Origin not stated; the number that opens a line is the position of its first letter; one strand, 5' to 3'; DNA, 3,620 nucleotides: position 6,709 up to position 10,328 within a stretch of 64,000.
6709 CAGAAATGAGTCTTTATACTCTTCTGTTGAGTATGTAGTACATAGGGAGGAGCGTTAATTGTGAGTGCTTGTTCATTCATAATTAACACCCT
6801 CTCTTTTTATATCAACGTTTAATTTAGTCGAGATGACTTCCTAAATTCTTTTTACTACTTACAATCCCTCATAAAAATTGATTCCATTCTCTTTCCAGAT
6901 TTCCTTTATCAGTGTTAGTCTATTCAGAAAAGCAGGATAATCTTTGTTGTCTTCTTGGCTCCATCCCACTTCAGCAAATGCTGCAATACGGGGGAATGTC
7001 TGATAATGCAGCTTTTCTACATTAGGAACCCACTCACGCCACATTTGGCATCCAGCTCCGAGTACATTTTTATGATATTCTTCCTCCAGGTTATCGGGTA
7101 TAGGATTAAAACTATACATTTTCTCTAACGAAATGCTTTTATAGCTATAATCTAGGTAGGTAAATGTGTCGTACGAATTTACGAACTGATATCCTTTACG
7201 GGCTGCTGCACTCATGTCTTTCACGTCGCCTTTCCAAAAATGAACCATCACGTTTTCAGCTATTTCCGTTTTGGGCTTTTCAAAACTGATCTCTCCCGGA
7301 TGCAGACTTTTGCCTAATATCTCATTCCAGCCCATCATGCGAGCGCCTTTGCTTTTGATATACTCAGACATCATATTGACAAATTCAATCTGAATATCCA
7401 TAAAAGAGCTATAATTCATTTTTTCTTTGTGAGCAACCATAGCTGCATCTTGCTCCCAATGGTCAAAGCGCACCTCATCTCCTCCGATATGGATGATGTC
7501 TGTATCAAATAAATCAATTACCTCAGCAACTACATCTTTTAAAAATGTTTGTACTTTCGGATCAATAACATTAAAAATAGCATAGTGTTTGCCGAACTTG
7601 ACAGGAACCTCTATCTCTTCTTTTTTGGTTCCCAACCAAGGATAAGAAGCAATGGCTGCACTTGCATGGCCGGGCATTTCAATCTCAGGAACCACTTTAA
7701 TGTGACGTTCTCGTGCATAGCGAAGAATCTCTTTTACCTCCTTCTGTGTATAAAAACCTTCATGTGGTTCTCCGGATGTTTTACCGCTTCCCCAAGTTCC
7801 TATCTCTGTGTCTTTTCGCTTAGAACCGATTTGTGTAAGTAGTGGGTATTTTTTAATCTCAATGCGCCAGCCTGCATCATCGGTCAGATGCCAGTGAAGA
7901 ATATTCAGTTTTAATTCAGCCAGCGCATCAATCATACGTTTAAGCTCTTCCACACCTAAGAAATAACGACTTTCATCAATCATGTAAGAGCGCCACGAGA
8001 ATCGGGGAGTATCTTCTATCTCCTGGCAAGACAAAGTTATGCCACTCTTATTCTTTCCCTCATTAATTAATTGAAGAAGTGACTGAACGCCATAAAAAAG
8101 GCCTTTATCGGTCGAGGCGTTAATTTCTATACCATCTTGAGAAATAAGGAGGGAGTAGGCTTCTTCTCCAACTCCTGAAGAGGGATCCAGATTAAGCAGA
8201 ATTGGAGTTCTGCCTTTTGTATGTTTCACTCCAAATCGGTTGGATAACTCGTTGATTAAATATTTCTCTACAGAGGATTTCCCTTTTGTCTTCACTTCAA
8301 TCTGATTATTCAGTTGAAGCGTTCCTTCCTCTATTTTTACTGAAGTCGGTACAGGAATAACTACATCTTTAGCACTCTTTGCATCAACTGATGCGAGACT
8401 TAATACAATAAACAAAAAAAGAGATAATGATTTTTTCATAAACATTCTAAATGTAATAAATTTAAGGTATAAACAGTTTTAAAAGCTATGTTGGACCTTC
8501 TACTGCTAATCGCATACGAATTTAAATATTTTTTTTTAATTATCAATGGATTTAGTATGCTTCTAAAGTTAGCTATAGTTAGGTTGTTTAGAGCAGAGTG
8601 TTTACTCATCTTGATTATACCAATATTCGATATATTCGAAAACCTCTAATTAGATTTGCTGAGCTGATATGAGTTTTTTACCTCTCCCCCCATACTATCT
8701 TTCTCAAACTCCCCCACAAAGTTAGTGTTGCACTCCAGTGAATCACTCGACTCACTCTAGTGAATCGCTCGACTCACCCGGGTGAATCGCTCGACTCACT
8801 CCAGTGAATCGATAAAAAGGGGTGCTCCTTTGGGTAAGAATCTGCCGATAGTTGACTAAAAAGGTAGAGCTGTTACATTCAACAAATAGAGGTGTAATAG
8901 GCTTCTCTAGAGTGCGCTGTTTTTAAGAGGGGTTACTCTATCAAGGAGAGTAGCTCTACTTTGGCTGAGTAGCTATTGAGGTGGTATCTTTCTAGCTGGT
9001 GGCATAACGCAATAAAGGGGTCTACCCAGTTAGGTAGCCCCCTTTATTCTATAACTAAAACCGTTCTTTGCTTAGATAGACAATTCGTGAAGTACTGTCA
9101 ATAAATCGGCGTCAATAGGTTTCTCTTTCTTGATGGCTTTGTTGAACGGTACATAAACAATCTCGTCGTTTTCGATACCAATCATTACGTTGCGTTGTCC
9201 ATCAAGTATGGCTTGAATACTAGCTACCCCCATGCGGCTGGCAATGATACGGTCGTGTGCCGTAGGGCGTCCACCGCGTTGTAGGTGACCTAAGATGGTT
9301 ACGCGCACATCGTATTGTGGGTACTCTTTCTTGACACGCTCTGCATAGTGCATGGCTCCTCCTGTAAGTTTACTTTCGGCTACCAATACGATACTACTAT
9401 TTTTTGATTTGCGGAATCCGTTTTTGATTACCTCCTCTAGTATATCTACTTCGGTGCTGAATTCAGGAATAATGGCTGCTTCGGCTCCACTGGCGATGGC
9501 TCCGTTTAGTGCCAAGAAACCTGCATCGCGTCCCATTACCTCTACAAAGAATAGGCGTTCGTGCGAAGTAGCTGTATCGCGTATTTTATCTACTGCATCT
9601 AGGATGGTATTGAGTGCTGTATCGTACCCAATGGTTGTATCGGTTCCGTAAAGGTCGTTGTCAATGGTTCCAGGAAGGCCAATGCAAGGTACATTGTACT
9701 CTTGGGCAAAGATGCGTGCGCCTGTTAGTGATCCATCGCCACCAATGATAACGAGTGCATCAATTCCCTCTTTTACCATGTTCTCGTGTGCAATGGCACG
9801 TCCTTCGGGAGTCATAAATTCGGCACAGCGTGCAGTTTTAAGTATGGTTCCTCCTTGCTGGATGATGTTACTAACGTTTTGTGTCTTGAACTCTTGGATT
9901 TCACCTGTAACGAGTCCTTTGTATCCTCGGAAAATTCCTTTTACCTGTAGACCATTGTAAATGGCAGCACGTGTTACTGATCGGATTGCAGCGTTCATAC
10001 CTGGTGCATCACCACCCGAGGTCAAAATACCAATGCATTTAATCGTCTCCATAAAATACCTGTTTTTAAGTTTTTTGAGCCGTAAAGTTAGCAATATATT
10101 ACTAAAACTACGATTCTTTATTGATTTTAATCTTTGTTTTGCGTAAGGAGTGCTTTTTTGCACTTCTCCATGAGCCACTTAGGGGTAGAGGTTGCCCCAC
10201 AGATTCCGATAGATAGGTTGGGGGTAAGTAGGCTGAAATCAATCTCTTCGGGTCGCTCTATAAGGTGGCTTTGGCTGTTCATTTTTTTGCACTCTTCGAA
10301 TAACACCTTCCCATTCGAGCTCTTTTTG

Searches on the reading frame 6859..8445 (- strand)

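Call 77: search_protein_families(library=pfam, proteins=[window:6859-8445:-], max_evalue=0.00001)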
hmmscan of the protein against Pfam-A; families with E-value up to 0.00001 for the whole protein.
window:6859-8445:- (528 aa): 2 families
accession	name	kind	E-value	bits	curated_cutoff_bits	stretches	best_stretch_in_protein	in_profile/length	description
PF00728.28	Glyco_hydro_20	-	1.2e-97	327.9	22.3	1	149-497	1-347/348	Glycosyl hydrolase family 20, catalytic domain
PF02838.20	Glyco_hydro_20b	-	1.8e-19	71.1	26.1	1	29-145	4-123/124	Glycosyl hydrolase family 20, domain 2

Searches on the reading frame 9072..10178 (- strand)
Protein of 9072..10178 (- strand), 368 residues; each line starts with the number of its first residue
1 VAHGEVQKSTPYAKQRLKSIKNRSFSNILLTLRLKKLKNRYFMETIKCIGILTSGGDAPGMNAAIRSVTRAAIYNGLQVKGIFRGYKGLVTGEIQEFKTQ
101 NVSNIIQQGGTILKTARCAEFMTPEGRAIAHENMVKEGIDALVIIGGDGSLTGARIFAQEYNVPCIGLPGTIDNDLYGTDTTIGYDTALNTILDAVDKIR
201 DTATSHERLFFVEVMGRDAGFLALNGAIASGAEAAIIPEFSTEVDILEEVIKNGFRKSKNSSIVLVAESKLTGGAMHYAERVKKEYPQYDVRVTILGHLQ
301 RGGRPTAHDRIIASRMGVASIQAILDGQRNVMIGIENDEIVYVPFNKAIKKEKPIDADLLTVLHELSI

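Call 77: search_protein_families(library=pfam, proteins=[window:9072-10178:-], max_evalue=0.00001)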
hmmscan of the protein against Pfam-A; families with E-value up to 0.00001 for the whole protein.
window:9072-10178:- (368 aa): 1 family
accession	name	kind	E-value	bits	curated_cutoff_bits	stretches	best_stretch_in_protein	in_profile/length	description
PF00365.25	PFK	-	5e-106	354.6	30.9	1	49-324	2-277/277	Phosphofructokinase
